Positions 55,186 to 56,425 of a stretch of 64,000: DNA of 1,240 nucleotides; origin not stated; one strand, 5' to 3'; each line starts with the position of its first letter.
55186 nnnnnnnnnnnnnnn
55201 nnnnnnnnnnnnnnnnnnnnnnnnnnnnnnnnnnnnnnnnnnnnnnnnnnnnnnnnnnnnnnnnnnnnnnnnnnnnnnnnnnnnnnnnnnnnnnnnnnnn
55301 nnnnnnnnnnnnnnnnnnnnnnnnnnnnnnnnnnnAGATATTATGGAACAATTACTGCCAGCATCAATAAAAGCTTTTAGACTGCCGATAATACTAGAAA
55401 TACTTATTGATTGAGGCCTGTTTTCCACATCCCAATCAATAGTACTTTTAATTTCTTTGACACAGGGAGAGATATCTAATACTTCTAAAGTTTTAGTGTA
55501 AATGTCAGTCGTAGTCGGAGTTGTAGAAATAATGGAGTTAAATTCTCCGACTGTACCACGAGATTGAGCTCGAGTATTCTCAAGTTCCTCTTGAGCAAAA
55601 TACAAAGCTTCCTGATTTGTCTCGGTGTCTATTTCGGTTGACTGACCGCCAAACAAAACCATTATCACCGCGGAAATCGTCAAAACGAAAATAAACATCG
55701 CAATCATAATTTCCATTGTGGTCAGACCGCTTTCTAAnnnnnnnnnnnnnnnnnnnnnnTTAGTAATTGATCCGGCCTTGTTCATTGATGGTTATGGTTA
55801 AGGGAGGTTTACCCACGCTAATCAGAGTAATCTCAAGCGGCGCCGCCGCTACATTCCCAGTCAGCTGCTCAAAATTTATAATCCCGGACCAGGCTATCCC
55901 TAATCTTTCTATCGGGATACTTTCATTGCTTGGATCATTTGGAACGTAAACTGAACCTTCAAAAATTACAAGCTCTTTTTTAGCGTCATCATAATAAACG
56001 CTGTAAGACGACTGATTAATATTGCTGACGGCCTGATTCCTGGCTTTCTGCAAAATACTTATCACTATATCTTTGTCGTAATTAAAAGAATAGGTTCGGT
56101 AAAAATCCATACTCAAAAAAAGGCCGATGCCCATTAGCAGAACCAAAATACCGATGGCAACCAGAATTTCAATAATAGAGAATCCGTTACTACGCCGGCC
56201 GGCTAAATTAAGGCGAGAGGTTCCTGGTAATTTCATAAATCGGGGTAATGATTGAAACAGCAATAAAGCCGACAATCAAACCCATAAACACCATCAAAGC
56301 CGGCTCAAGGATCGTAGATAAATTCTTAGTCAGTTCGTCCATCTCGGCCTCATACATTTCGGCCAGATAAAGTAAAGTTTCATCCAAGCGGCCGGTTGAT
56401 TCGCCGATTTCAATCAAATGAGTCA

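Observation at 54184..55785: Prepilin leader fused to an LVIVD-repeat beta-propeller inside the type IV pilus operon, a candidate pilus-tip adhesin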

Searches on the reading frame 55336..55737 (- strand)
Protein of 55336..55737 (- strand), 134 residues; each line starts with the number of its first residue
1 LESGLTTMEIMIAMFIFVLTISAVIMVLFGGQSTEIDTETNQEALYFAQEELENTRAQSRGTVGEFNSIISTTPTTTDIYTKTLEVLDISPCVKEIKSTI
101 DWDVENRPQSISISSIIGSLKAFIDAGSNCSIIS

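Call 43: search_solved_structures(query=A4, max_evalue=10, show_alignments=3)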
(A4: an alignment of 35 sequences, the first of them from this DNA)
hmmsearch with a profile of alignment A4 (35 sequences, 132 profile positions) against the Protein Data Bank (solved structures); distinct sequences matched with E-value up to 10: 7.
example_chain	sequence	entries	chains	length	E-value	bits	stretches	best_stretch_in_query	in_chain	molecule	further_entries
8gyr_B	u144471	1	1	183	0.058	16.7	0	87-109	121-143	LigA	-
8gyr_A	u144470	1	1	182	0.061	16.6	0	87-109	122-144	Leptospira Immunoglobulin-like protein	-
7tgg_A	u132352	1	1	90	0.13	15.5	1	2-57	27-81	Geopilin domain 1 protein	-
8tj2_C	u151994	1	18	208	0.13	15.5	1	5-52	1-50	Type IV major pilin protein PilA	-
9egp_A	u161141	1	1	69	0.57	13.5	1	1-29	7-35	Geopilin domain 1 protein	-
9ya0_PA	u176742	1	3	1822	2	11.7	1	69-116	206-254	PCR15, TGME49_232560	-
1eq1_A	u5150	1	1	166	9.1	9.6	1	38-98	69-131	APOLIPOPHORIN-III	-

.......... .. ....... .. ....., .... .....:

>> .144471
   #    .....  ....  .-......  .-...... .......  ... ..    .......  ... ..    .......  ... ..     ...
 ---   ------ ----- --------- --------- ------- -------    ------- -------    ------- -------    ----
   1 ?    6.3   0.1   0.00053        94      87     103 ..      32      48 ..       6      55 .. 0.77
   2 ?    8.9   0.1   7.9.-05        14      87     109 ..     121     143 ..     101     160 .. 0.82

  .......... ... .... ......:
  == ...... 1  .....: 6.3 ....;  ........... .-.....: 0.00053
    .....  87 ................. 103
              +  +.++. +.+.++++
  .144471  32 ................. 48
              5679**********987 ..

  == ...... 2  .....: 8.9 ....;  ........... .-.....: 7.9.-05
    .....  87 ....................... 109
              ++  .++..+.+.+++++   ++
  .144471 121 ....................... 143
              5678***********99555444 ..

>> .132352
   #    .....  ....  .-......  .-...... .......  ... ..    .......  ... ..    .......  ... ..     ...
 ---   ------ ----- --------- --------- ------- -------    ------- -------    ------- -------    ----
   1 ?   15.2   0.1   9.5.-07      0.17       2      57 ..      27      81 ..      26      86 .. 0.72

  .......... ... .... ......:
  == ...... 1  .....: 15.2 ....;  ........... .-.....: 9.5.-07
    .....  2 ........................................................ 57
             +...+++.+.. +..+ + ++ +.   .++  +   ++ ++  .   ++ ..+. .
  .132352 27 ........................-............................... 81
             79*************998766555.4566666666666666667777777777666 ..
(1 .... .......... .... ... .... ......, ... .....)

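Call 48: predict_structure(alignment_id=A4)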
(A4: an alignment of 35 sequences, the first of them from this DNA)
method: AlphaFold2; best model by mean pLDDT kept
length: 134 residues; sequences in the alignment: 35
mean_pLDDT: 90.9   pTM: 0.70
mean pLDDT of the five models: 90.9, 90.7, 90.5, 90.3, 88.5
residues with pLDDT >= 90: 96; 70-90: 32; 50-70: 6; < 50: 0
segments of 3 or more residues with pLDDT < 50: none
pLDDT, mean of each block of 10 residues (from residue 1): 80 97 92 89 95 93 91 93 95 94 92 94 87 64
secondary structure, 60 per line:
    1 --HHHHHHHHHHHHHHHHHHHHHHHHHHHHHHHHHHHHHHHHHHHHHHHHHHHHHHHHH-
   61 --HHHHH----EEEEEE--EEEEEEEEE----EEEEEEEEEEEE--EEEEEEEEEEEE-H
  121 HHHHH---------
elements in order: H3-59 H63-67 E72-77 E80-88 E93-104 E107-118 H120-125

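Call 50: fold_search(model_id=the predicted structure, library=pdb)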
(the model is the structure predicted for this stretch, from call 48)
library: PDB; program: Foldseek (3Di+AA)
matches with E <= 10: 938; with E <= 0.001: 0
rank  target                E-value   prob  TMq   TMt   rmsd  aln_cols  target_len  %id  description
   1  1y8c                  1.6e-01  0.97  0.36  0.21   2.4        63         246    5  Crystal structure of a S-adenosylmethionine-dependent methyltransferase from Clostridium acetobutylicum ATCC 824 (released 2004-12-28)
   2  6yff_AA               2.5e-01  0.60  0.24  0.25   7.9        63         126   14  Virus-like particle of Beihai levi-like virus 21 (released 2020-09-02)
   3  3df6_B                3.5e-01  0.69  0.28  0.37  11.5        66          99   11  The thermo- and acido-stable ORF-99 from the archaeal virus AFV1 (released 2009-06-16)
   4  4ye0_A                3.7e-01  0.41  0.23  0.29  12.2        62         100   13  Stress-induced protein 1 truncation mutant (43 - 140) from Caenorhabditis elegans (released 2015-06-10)
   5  6uzt_B                4.4e-01  0.51  0.26  0.07   8.2        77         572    9  Crystal Structure of RPTP alpha (released 2020-03-18)
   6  2k4v_MODEL_1_A        4.4e-01  0.38  0.21  0.23   9.3        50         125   18  Solution structure of uncharacterized protein PA1076 from Pseudomonas aeruginosa. Northeast Structural Genomic (released 2008-08-19)
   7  2b2d_A                4.4e-01  0.38  0.24  0.25   8.6        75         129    9  RNA stemloop operator from bacteriophage QBETA complexed with an N87S,E89K mutant MS2 capsid (released 2006-05-09)
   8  3n8b_B                4.7e-01  0.66  0.29  0.47   7.4        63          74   13  Crystal Structure of Borrelia burgdorferi Pur-alpha (released 2010-10-06)
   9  1fr5_A                4.9e-01  0.60  0.26  0.28   7.8        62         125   11  PHAGE FR CAPSIDS WITH A FOUR RESIDUE DELETION IN THE COAT PROTEIN FG LOOP (released 1999-01-13)
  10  6yfe_AB               4.9e-01  0.44  0.27  0.29   7.3        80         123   18  Virus-like particle of Beihai levi-like virus 19 (released 2020-09-02)
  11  2i75                  5.2e-01  0.57  0.27  0.14   4.9        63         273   13  Crystal Structure of Human Protein Tyrosine Phosphatase N4 (PTPN4) (released 2006-10-17)
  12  7q3e_A                5.2e-01  0.35  0.22  0.06   3.5        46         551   17  Structure of the mouse CPLANE-RSG1 complex (released 2022-04-06)
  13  1aq3_A                5.6e-01  0.57  0.23  0.23   6.4        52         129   12  BACTERIOPHAGE MS2 CAPSID PROTEIN/RNA COMPLEX (released 1997-12-24)
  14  1fr5_B                5.6e-01  0.51  0.28  0.31   8.2        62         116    8  PHAGE FR CAPSIDS WITH A FOUR RESIDUE DELETION IN THE COAT PROTEIN FG LOOP (released 1999-01-13)
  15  8y3n_A                5.6e-01  0.47  0.25  0.27   6.3        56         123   12  The self-assembled nanotube of CPC46A/Q70C (released 2024-11-06)
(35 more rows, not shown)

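Call 55: search_protein_families(library=ncbifam, alignment_id=A4, max_evalue=0.1)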
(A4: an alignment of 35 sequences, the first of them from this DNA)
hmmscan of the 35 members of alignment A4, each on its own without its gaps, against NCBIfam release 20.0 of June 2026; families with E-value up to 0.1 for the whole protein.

A. member 1, seq(134 aa): 5 families
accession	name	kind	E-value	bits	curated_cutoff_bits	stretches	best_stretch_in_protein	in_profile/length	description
NF041013.1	T4P_ComGE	equivalog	3e-05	24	49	1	4-60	5-61/83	competence type IV pilus minor pilin ComGE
TIGR02523.1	type_IV_pilV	equivalog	0.0071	16.8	52.2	1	3-77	2-75/139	type IV pilus modification protein PilV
NF006283.1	PRK08455.1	equivalog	0.0078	15.9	187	1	8-62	20-75/182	flagellar basal body-associated protein FliL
TIGR01708.2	typeII_sec_gspH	equivalog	0.0089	16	80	1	2-49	1-45/169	type II secretion system minor pseudopilin GspH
NF041775.1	typeIV_PilA_Myxo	equivalog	0.054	13.5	400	1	4-81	12-87/214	type IV pilin protein PilA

B. families by the number of members that match (of 35 scanned): 34 families (the first 25 are shown)
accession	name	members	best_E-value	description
NF041013.1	T4P_ComGE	30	1.5e-06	competence type IV pilus minor pilin ComGE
TIGR02523.1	type_IV_pilV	21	8.3e-10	type IV pilus modification protein PilV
NF047828.1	T3SSXpsI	16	2.2e-05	type II secretion system protein XpsI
TIGR01707.1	gspI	9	0.0034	type II secretion system minor pseudopilin GspI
NF041775.1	typeIV_PilA_Myxo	6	0.0084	type IV pilin protein PilA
TIGR02532.1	IV_pilin_GFxxxE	5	0.007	prepilin-type N-terminal cleavage/methylation domain-containing protein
TIGR01708.2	typeII_sec_gspH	4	0.00013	type II secretion system minor pseudopilin GspH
NF006283.1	PRK08455.1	4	0.0045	flagellar basal body-associated protein FliL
TIGR01710.1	typeII_sec_gspG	3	0.018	type II secretion system major pseudopilin GspG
NF041002.1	pilin_ComGF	3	0.072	competence type IV pilus minor pilin ComGF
NF007660.0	PRK10332.1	2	0.0013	prepilin-type N-terminal cleavage/methylation domain-containing protein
TIGR01656.1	Histidinol-ppas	1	0.00049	histidinol-phosphate phosphatase domain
NF046025.1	HisPtaseChptCaul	1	0.00057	histidine phosphotransferase ChpT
NF041014.1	pilin_ComGG_2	1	0.0044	competence type IV pilus minor pilin ComGG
NF038058.1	adhes_P110_Nter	1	0.012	P110/LppT family adhesin N-terminal domain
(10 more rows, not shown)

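Call 56: search_protein_representatives(alignment_id=A4)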
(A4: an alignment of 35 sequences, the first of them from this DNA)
Query: 35 sequences, 132 profile positions. Proteins with E-value up to 0.001 (for the whole library): 20314; up to 1e-10: 2718; up to 1e-30: 166. The best 150 are listed.
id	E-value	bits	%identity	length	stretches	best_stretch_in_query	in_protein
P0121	4.5e-46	172.4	-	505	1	2-131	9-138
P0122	7.7e-44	165.1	-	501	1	2-131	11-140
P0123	5.3e-43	162.4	-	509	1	1-130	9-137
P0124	2.5e-42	160.3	-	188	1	3-132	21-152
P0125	3.6e-42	159.7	-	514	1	2-131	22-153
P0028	3.7e-42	159.7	-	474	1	2-131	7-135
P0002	1.0e-41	158.3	-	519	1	2-131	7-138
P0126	2.4e-41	157.1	-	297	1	2-132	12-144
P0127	3.5e-41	156.5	-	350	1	2-132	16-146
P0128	3.6e-41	156.5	-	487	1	2-130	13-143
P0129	4.0e-41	156.4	-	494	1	2-130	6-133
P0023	1.3e-40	154.8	-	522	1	1-130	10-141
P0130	2.9e-40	153.6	-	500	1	2-132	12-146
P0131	5.1e-40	152.8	-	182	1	2-130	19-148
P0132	7.4e-40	152.3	-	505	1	4-130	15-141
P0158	1.7e-37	144.7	-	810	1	1-132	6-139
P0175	4.4e-36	140.0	-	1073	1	2-118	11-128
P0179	7.2e-36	139.4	-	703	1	2-120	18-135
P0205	3.3e-34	134.0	-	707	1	1-128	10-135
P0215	1.1e-33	132.4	-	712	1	2-118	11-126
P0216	1.2e-33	132.1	-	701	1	2-120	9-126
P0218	1.6e-33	131.7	-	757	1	2-119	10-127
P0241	2.0e-32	128.2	-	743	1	3-121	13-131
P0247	5.3e-32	126.8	-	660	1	1-125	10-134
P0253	7.5e-32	126.4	-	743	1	2-129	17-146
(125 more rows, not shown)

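Call 57: search_protein_families(library=pfam, proteins=[P0175, P0158, P0179, P0205, P0215, P0216, P0218, P0241, P0253, P0247], max_evalue=0.001)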
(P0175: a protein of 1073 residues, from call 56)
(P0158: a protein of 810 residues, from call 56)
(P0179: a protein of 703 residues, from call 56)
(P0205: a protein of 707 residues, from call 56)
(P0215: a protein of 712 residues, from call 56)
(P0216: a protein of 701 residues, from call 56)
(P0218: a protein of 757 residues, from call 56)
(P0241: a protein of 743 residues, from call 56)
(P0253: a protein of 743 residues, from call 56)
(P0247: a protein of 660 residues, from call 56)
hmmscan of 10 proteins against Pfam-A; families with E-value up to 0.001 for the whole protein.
P0175 (1073 aa): 2 families
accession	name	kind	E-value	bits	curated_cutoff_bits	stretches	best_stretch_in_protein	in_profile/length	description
PF16640.11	Big_3_5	-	1.1e-22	80.9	35.5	4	650-743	5-87/88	Bacterial Ig-like domain (group 3)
PF08309.17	LVIVD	-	2.2e-12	46.5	20.2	1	333-375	2-39/42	LVIVD repeat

P0158 (810 aa): 1 family
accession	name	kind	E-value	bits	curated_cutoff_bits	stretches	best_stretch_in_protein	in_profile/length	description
PF08309.17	LVIVD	-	8.5e-13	47.9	20.2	1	378-419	3-40/42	LVIVD repeat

P0179 (703 aa): 1 family
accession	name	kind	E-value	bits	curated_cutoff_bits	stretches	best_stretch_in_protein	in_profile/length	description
PF08309.17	LVIVD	-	3.2e-05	23.6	20.2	0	342-372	6-36/42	LVIVD repeat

P0205 (707 aa): 2 families
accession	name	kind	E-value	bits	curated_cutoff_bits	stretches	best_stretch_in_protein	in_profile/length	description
PF08309.17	LVIVD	-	5.3e-15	54.9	20.2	1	339-375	5-40/42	LVIVD repeat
PF16640.11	Big_3_5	-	1.6e-05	25.8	35.5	1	612-707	4-88/88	Bacterial Ig-like domain (group 3)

P0215 (712 aa): 1 family
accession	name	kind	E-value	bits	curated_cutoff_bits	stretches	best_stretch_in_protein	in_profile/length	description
PF08309.17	LVIVD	-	2.7e-07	30.2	20.2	0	330-365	6-34/42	LVIVD repeat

P0216 (701 aa): 1 family
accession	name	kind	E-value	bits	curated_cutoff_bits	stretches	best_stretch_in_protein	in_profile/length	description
PF08309.17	LVIVD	-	1.9e-10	40.3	20.2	1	319-355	5-40/42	LVIVD repeat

P0218 (757 aa): 0 families

P0241 (743 aa): 1 family
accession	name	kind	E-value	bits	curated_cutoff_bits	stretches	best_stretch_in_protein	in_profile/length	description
PF16640.11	Big_3_5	-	1.1e-09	39.2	35.5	1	653-742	5-87/88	Bacterial Ig-like domain (group 3)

P0253 (743 aa): 1 family
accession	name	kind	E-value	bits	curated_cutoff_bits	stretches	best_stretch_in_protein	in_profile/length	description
PF08309.17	LVIVD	-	6.4e-14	51.5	20.2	1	349-388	4-41/42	LVIVD repeat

P0247 (660 aa): 1 family
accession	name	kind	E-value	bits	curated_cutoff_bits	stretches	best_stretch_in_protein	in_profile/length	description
PF08309.17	LVIVD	-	7.1e-15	54.5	20.2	2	216-252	6-40/42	LVIVD repeat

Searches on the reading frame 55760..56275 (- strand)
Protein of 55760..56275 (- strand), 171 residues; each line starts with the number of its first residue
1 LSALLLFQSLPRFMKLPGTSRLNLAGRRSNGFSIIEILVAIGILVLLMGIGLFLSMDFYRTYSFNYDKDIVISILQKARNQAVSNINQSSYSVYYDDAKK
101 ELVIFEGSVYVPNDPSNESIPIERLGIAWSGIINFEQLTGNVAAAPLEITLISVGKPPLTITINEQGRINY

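Call 3: search_protein_families(library=pfam, proteins=[window:55760-56275:-], max_evalue=1)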
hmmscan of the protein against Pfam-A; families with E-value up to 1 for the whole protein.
window:55760-56275:- (171 aa): 1 family
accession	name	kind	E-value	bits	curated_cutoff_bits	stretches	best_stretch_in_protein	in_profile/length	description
PF07963.17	N_methyl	-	2.9e-05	23.9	21.2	1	27-51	2-26/27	Prokaryotic N-terminal methylation motif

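Call 4: search_protein_families(library=ncbifam, proteins=[window:55760-56275:-], max_evalue=1)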
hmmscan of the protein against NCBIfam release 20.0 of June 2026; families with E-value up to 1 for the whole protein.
window:55760-56275:- (171 aa): 5 families
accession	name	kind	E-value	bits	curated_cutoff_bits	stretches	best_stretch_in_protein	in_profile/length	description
NF007800.0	PRK10506.1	equivalog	0.0017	18.2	158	1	27-93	6-72/163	prepilin peptidase-dependent protein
TIGR02532.1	IV_pilin_GFxxxE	domain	0.0019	18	16.3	1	30-52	2-24/24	prepilin-type N-terminal cleavage/methylation domain-containing protein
NF040982.1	ComGD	equivalog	0.0032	17.9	70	1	30-141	2-109/139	competence type IV pilus minor pilin ComGD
NF041013.1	T4P_ComGE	equivalog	0.0032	17.5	49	1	29-80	3-54/83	competence type IV pilus minor pilin ComGE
NF007862.0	PRK10574.1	equivalog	0.08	13.1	138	1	29-52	4-27/145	prepilin peptidase-dependent pilin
